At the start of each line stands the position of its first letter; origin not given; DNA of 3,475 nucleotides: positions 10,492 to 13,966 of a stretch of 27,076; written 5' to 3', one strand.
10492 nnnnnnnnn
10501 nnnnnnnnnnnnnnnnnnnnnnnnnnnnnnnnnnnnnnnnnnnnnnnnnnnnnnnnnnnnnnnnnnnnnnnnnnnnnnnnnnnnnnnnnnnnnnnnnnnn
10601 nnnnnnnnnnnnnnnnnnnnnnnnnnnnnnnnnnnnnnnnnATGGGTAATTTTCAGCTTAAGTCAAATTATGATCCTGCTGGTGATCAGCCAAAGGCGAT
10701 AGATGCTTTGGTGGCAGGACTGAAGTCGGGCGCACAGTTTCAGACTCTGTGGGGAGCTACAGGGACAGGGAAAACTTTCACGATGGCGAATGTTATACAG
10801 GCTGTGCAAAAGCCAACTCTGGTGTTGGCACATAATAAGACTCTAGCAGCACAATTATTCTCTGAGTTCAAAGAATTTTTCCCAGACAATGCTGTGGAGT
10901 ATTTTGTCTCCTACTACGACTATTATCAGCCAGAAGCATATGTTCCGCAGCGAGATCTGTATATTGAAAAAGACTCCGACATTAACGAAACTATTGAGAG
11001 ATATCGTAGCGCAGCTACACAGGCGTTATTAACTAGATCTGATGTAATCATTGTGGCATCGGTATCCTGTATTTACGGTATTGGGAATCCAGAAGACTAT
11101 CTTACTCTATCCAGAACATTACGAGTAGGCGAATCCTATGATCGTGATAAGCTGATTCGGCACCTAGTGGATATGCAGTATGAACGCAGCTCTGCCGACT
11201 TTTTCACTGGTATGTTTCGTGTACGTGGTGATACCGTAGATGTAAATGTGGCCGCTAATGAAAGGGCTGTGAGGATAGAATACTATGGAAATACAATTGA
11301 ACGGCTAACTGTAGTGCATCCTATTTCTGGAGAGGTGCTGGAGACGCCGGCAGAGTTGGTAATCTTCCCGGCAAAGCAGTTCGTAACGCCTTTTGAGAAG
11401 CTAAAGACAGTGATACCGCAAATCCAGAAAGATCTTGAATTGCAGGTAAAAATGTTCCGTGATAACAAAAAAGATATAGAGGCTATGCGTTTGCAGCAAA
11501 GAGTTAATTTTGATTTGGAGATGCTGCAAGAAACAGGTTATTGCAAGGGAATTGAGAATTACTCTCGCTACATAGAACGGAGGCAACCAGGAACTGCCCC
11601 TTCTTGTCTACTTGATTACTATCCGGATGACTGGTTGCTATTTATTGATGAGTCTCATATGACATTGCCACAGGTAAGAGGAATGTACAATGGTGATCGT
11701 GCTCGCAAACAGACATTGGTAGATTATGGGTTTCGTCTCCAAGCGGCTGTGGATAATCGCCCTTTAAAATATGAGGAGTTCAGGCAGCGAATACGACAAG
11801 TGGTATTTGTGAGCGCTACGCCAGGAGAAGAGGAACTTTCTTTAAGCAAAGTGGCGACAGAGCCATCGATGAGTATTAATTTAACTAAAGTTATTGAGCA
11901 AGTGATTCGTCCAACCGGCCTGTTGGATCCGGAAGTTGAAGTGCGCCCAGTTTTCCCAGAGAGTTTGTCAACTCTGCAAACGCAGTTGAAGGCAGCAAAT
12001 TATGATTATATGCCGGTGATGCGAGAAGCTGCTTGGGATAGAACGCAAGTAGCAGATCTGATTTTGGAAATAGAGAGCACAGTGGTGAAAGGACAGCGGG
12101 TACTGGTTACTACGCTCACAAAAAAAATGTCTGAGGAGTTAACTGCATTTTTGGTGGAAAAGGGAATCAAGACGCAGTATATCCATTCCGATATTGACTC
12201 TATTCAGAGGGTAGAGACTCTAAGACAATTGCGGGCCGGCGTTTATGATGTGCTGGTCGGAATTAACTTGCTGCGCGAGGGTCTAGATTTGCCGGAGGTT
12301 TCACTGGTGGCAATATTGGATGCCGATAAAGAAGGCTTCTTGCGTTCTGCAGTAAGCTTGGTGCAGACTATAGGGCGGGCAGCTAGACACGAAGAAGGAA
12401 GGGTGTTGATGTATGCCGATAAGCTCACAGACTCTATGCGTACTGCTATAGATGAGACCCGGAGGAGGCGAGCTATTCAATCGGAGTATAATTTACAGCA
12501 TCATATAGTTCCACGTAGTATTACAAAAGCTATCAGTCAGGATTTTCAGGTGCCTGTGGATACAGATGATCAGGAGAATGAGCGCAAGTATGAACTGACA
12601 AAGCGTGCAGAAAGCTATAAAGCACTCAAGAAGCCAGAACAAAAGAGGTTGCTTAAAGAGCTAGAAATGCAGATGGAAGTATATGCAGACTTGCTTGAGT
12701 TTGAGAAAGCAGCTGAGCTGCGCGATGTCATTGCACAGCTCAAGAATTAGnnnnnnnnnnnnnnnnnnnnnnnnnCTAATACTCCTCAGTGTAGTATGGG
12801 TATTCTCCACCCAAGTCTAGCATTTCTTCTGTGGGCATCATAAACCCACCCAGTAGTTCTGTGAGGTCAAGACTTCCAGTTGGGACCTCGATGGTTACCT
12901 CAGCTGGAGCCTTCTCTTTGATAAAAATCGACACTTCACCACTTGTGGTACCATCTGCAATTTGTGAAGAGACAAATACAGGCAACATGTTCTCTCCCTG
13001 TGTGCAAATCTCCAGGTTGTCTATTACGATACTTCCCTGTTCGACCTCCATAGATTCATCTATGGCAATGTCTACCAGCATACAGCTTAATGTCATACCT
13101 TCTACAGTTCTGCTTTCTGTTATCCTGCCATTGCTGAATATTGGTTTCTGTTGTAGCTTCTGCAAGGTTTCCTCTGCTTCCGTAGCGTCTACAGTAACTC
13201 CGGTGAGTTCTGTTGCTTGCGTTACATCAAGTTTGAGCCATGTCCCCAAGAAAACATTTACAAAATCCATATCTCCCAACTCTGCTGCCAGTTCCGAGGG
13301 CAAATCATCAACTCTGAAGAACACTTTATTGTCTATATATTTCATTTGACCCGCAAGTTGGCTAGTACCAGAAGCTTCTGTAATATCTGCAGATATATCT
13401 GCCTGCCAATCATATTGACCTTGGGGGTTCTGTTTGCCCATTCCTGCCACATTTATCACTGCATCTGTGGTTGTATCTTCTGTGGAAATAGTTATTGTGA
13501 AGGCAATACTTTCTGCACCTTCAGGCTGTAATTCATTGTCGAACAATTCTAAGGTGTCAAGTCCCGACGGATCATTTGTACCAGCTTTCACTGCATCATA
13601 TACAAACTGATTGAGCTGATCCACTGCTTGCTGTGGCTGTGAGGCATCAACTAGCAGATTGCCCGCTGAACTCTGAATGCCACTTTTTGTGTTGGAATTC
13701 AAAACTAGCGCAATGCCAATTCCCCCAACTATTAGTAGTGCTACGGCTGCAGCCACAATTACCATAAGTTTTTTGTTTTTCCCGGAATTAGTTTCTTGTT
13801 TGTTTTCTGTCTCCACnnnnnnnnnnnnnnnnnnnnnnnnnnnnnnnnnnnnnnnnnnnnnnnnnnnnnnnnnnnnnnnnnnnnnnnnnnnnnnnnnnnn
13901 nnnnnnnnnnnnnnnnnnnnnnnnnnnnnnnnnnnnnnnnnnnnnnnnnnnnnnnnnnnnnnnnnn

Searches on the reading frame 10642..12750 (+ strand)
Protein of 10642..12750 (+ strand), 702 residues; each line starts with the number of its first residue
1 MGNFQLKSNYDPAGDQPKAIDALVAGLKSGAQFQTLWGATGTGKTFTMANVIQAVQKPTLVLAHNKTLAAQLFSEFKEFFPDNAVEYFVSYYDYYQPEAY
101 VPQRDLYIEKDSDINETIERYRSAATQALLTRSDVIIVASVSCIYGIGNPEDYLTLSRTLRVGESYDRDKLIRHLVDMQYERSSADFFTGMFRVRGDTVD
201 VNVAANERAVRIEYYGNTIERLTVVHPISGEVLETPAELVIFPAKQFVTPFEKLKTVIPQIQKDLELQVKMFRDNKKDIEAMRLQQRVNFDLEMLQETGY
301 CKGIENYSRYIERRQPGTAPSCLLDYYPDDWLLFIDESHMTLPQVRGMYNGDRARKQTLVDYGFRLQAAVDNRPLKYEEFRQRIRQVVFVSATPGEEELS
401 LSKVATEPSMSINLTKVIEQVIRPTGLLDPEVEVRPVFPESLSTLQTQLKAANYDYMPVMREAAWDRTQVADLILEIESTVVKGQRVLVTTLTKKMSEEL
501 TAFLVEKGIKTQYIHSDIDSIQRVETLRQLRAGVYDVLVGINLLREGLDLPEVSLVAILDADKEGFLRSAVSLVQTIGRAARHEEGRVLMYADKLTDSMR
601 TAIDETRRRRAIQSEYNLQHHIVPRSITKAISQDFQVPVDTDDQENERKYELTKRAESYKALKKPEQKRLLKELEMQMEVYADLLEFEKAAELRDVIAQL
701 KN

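Call 6: search_protein_families(library=pfam, proteins=[window:10642-12750:+], max_evalue=0.001)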
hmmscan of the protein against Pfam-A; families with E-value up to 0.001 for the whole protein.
window:10642-12750:+ (702 aa): 8 families
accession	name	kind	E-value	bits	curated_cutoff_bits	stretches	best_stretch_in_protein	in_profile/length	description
PF17757.6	UvrB_inter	-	1.4e-26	92.8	22.9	1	160-247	3-91/91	UvrB interaction domain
PF12344.14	UvrB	-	2.1e-21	75.9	27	1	590-631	1-42/43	Ultra-violet resistance protein B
PF00271.37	Helicase_C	-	1.1e-19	71.2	23.5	1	480-583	11-109/110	Helicase conserved C-terminal domain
PF04851.21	ResIII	-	3.7e-14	53.4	22.5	1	14-136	6-129/164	Type III restriction enzyme, res subunit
PF02151.25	UVR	-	1e-06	28.7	21.5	1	668-702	1-35/36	UvrB/uvrC motif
PF13604.12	AAA_30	-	3.9e-05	23.9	27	1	22-74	9-64/191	AAA domain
PF00270.35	DEAD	-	4.4e-05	23.7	26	0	36-83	19-72/167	DEAD/DEAH box helicase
PF13401.12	AAA_22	-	0.00081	20.2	27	0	29-136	3-88/130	AAA domain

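Call 15: find_encoding_contigs(protein=window:10642-12750:+, flank=10000, max_places=6)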
Protein window:10642-12750:+ (702 aa): no gene with exactly this product is on record in the collection.

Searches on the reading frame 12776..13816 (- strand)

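Call 6: search_protein_families(library=pfam, proteins=[window:12776-13816:-], max_evalue=0.001)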
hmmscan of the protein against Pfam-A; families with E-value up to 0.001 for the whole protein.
window:12776-13816:- (346 aa): 0 families

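Call 90: search_protein_families(library=ncbifam, proteins=[window:12776-13816:-], max_evalue=1)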
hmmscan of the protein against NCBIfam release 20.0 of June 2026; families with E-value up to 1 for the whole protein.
window:12776-13816:- (346 aa): 7 families
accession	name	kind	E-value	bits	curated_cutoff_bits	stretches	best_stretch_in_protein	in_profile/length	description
NF004285.1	PRK05696.1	equivalog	0.0006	19.6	179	1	4-72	8-69/171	flagellar basal body-associated protein FliL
NF009420.1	PRK12785.1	equivalog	0.001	18.9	197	1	3-43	7-47/161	flagellar basal body-associated protein FliL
NF006283.1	PRK08455.1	equivalog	0.0042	16.8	187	1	2-59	4-62/182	flagellar basal body-associated protein FliL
TIGR01495.1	ETRAMP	paralog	0.0051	16.8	32.75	1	7-44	42-80/85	ETRAMP family protein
NF008766.0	PRK11798.2-1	equivalog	0.09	13.1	319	1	100-182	62-145/173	ClpXP protease specificity-enhancing factor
NF010632.0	PRK14029.1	equivalog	0.096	12.3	335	1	165-226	49-113/185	pyruvate/ketoisovalerate ferredoxin oxidoreductase subunit gamma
NF045833.1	P80_membrane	equivalog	0.12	10.7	150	1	12-52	5-44/690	HinT-interacting membrane complex protein P80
